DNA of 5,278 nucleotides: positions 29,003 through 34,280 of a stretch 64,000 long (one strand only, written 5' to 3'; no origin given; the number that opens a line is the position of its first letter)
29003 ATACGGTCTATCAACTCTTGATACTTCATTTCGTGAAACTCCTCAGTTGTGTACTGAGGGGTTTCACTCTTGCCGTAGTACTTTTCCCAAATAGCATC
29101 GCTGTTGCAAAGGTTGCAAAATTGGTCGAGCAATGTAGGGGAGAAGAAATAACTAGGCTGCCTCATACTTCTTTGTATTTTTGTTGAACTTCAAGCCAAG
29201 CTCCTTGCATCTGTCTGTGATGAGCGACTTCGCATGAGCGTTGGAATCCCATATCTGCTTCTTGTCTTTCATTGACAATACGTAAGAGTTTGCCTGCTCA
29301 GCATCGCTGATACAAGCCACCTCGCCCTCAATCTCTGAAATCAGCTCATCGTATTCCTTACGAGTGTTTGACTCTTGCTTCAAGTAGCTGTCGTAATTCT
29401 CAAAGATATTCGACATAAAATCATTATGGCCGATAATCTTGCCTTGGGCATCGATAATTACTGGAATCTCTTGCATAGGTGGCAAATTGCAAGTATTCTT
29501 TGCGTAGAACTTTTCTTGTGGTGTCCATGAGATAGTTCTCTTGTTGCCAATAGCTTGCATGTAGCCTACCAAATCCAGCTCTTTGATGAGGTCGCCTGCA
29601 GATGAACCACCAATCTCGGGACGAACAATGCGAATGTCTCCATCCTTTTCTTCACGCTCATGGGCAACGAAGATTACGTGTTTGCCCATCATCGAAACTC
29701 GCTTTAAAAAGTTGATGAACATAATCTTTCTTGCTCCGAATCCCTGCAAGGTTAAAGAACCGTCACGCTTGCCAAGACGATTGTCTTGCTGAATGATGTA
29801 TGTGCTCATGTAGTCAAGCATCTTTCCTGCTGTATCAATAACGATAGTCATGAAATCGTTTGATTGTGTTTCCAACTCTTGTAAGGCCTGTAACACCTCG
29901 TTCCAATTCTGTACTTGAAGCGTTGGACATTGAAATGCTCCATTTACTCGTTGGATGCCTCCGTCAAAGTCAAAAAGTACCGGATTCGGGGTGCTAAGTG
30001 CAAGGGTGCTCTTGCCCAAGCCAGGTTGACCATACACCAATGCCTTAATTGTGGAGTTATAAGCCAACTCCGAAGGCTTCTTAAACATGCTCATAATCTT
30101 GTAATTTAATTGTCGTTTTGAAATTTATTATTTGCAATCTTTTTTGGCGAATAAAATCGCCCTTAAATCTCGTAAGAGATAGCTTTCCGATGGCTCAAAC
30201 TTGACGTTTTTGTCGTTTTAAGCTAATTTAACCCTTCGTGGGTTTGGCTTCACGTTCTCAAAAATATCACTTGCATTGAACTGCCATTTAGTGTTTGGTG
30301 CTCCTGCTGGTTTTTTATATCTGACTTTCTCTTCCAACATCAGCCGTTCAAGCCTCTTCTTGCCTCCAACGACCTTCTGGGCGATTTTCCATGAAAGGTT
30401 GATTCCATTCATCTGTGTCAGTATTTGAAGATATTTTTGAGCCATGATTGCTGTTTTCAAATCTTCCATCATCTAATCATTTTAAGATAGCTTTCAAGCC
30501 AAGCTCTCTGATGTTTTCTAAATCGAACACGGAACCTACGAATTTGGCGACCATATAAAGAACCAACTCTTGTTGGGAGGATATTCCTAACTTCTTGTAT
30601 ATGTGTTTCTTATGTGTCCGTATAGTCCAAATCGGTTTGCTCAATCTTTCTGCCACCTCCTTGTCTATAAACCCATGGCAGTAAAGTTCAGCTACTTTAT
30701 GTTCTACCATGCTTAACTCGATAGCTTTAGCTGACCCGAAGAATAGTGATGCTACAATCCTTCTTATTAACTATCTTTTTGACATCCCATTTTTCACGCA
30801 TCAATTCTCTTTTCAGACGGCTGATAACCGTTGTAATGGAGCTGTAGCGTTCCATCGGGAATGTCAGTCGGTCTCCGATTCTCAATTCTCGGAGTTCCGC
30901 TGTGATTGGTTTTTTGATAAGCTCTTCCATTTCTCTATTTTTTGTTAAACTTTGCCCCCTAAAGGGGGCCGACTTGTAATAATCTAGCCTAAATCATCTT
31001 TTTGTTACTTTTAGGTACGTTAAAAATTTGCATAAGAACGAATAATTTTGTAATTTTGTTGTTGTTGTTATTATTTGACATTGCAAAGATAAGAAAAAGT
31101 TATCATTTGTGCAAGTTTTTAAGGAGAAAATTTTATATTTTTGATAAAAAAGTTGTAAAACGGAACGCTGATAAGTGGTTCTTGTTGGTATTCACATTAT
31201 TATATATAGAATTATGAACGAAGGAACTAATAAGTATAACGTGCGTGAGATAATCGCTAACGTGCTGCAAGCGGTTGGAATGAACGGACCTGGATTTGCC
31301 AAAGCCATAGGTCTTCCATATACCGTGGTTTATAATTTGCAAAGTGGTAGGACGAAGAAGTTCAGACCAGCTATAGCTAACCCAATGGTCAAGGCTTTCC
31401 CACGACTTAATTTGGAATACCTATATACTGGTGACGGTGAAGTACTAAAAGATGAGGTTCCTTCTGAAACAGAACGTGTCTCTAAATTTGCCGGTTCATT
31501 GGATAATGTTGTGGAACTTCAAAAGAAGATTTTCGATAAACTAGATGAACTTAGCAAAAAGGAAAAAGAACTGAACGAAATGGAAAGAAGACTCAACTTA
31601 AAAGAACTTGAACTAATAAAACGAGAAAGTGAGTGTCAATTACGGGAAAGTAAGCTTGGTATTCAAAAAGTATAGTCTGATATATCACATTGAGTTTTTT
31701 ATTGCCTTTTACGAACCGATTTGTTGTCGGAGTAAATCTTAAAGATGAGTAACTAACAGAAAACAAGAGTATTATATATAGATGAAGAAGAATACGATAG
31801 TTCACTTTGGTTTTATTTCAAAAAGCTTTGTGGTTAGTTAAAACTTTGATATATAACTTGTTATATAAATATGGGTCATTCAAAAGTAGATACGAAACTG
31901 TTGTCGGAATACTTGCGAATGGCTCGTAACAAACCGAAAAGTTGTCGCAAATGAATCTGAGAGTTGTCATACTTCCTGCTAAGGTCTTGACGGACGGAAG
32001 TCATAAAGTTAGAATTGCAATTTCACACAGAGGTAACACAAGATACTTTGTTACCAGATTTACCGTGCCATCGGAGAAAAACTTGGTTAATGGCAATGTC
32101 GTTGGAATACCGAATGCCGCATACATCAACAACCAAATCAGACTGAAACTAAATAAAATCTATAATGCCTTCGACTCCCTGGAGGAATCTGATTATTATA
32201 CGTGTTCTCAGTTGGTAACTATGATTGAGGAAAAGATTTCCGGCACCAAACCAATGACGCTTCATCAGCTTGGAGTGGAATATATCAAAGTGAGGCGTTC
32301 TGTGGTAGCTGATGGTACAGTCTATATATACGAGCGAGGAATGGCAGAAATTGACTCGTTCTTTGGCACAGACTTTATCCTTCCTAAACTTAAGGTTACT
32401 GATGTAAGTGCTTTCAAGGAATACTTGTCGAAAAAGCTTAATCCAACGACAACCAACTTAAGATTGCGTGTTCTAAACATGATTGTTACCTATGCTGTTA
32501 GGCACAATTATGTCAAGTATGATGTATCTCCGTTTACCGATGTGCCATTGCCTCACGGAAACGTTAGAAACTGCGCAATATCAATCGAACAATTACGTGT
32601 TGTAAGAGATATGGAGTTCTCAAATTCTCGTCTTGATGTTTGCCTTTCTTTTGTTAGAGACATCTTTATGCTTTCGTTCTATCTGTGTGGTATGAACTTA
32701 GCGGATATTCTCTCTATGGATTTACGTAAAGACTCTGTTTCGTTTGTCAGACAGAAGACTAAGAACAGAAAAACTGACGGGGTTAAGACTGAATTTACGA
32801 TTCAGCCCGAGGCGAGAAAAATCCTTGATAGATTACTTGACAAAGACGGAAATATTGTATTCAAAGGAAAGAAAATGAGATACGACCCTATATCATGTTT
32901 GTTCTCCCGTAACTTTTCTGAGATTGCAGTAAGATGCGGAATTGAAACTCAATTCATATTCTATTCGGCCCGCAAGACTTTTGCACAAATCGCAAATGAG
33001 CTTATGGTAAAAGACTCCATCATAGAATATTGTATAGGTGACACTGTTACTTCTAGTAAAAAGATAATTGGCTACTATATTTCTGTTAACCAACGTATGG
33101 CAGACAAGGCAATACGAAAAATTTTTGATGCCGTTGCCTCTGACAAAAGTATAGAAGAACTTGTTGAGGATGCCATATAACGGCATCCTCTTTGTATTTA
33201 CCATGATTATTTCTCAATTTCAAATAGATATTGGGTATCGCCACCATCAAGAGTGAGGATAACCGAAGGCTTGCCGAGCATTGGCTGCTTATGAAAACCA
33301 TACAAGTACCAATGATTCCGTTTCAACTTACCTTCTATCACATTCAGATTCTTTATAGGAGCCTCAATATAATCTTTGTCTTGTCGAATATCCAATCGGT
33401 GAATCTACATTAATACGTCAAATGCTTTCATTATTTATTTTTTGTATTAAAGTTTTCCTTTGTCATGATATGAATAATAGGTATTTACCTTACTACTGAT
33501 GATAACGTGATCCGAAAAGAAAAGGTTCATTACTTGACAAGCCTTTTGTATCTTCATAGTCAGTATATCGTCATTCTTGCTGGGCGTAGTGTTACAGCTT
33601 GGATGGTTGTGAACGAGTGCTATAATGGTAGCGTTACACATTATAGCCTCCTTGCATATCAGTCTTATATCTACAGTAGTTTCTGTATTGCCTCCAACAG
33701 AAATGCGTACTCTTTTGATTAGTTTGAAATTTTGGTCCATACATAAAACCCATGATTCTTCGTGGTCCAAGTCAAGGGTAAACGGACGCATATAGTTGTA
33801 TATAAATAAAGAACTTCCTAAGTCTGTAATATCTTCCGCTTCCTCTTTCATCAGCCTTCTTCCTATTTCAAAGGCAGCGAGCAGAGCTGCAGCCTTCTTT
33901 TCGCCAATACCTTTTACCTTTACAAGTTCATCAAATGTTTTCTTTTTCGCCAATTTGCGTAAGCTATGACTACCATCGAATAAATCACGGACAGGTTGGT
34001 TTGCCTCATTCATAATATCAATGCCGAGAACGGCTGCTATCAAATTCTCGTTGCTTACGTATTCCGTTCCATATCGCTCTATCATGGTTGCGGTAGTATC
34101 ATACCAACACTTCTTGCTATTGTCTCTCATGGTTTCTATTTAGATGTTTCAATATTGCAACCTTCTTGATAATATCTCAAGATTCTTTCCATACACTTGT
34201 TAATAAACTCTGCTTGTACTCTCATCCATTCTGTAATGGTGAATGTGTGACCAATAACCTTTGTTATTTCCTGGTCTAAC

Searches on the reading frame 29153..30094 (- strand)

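Call 13: search_protein_families(library=pfam, proteins=[window:29153-30094:-], max_evalue=0.001)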
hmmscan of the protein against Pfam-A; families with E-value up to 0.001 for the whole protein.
window:29153-30094:- (313 aa): 1 family
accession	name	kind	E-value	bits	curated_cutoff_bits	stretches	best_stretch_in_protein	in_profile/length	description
PF13479.12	AAA_24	-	7.6e-44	150.3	27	1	16-202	3-195/195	AAA domain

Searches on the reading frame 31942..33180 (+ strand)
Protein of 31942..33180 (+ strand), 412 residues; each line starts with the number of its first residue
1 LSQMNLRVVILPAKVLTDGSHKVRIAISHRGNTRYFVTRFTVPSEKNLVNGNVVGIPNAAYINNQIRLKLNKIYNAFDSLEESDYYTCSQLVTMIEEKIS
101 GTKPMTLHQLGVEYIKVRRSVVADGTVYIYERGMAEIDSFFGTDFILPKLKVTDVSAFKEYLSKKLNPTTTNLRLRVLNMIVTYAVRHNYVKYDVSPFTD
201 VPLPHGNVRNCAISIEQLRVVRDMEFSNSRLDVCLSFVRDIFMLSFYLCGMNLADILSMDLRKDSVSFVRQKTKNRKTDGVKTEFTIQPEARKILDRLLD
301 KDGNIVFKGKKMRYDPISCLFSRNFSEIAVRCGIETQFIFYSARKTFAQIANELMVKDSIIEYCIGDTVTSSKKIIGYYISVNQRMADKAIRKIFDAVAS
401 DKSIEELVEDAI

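Call 46: search_protein_families(library=pfam, proteins=[window:31942-33180:+], max_evalue=0.001)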
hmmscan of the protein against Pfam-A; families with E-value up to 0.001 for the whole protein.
window:31942-33180:+ (412 aa): 3 families
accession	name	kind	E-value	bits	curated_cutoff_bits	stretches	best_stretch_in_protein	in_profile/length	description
PF13102.12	Phage_int_SAM_5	-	9.1e-08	32.8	22.3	1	112-197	7-94/98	Phage integrase SAM-like domain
PF17293.8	Arm-DNA-bind_5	-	4.4e-07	30.8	22.6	1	14-91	7-86/87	Arm DNA-binding domain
PF00589.27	Phage_integrase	-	0.00096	19.4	27.1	0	233-366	18-155/172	Phage integrase family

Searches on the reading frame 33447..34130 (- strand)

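Call 46: search_protein_families(library=pfam, proteins=[window:33447-34130:-], max_evalue=0.001)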
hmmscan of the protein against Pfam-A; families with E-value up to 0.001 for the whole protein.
window:33447-34130:- (227 aa): 3 families
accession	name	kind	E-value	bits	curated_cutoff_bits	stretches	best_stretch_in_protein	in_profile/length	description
PF04002.20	RadC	-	3.8e-32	111.2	22.1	1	109-225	6-120/121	RadC-like JAB domain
PF00633.29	HHH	-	1e-05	25.6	24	1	63-85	7-29/30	Helix-hairpin-helix motif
PF20582.4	UPF0758_N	-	0.00014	22.3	27.1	1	19-81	16-77/77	UPF0758 N-terminal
